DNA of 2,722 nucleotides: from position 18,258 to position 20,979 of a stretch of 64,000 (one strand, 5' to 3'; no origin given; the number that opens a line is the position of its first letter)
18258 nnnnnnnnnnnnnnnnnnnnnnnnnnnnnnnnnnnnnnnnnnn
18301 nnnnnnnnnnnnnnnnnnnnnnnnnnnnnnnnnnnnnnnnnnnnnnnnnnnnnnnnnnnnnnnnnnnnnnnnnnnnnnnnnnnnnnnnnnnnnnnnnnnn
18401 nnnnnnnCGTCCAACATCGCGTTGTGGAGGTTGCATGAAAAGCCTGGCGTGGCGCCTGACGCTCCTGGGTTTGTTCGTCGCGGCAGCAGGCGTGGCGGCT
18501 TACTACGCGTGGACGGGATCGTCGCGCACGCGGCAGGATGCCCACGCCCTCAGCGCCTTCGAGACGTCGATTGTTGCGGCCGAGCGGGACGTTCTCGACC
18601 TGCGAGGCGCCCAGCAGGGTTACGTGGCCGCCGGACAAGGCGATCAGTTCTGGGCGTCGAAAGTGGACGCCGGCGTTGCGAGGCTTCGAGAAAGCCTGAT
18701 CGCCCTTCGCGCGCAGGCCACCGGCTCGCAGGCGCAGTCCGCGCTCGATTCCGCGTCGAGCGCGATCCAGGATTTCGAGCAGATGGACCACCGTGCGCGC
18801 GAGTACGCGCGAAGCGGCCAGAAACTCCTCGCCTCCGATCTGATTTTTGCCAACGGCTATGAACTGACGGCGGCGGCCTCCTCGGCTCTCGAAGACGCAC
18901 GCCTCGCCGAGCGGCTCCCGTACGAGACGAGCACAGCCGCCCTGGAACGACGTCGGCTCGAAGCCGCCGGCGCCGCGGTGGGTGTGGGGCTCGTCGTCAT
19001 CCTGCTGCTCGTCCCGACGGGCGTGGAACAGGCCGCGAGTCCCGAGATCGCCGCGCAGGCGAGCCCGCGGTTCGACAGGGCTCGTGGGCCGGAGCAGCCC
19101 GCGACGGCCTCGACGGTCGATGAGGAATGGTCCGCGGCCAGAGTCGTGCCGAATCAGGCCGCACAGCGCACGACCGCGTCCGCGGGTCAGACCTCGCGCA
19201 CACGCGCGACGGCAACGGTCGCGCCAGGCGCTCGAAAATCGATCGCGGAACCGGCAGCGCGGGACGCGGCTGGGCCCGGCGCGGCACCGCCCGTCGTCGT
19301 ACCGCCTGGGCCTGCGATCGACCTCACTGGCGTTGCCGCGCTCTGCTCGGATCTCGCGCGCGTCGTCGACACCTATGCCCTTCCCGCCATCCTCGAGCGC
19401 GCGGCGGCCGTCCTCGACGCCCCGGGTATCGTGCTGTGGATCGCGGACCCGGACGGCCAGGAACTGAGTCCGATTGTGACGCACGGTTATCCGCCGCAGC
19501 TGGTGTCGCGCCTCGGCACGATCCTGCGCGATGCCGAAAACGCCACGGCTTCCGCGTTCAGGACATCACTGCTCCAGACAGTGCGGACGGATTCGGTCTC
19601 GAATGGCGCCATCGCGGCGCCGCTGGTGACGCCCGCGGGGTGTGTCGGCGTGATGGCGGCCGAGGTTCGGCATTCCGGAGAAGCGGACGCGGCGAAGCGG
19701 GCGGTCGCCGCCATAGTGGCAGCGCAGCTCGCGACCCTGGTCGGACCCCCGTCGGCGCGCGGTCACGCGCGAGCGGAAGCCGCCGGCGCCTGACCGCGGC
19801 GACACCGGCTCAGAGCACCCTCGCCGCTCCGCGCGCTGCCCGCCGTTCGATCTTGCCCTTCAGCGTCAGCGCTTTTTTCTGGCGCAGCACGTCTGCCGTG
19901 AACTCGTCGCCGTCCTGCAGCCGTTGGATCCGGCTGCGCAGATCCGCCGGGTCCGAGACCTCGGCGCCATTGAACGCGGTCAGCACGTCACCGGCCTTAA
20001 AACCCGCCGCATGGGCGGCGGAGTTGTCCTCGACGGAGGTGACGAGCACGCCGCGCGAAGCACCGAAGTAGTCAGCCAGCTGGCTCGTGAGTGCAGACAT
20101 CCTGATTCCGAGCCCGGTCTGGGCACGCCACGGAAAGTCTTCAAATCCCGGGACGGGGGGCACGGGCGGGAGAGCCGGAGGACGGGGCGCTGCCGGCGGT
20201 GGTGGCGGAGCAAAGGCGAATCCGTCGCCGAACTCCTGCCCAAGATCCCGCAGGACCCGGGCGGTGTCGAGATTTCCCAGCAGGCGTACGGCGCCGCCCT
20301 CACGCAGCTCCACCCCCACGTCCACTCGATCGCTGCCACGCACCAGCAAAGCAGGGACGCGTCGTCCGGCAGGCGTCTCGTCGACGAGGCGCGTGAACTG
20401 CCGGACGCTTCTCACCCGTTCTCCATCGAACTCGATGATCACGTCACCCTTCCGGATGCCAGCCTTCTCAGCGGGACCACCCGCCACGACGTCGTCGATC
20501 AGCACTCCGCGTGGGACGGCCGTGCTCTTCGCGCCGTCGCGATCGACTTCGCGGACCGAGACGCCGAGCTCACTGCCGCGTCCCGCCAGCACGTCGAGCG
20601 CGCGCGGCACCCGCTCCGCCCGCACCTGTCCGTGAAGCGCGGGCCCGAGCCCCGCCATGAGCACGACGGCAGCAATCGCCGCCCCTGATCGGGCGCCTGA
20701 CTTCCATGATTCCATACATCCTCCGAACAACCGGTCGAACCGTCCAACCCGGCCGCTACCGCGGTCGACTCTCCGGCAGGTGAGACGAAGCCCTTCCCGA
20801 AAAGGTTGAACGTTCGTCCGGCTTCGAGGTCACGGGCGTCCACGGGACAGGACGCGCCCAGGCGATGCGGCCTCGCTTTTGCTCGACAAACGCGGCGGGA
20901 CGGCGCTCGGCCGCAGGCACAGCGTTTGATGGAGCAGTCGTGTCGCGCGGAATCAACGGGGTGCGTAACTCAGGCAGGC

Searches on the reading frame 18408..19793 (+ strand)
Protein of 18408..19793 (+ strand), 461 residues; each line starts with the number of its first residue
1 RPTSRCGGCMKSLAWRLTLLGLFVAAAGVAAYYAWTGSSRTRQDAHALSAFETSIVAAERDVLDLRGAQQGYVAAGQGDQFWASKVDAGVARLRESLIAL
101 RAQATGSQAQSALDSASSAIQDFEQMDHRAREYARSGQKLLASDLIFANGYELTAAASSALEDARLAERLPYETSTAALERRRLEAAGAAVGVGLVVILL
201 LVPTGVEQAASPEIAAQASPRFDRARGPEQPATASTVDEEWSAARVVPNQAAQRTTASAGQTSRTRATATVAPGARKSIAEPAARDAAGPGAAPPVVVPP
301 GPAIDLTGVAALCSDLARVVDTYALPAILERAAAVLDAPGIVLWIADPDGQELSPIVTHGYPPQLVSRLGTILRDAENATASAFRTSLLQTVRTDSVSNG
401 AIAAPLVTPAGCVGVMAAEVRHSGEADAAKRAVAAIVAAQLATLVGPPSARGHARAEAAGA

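Call 48: search_protein_families(library=pfam, proteins=[window:18408-19793:+], max_evalue=0.0001)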
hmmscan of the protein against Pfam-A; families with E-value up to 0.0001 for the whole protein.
window:18408-19793:+ (461 aa): 1 family
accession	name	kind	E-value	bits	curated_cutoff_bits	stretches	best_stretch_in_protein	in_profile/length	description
PF13492.12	GAF_3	-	2.3e-06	28.5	27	1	327-443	8-125/129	GAF domain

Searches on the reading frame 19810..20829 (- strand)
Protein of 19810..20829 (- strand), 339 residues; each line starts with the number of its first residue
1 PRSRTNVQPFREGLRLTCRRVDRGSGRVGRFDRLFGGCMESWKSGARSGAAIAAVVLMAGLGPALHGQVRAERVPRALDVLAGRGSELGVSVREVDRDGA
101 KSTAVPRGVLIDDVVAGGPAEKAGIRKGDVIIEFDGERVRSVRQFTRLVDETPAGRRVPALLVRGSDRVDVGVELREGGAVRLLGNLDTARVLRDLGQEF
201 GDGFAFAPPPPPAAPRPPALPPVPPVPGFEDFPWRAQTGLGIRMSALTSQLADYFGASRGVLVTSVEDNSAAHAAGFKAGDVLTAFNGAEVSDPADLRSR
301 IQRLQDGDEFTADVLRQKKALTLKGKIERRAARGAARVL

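Call 48: search_protein_families(library=pfam, proteins=[window:19810-20829:-], max_evalue=0.0001)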
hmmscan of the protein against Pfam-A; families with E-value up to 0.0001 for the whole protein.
window:19810-20829:- (339 aa): 3 families
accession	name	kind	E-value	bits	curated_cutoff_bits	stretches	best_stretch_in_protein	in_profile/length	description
PF13180.12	PDZ_2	-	3.7e-29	101.3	27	2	239-324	2-77/80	PDZ domain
PF17820.7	PDZ_6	-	3.2e-23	81.7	27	2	111-159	2-49/54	PDZ domain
PF00595.29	PDZ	-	1e-18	67.9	23.2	2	84-144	8-62/81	PDZ domain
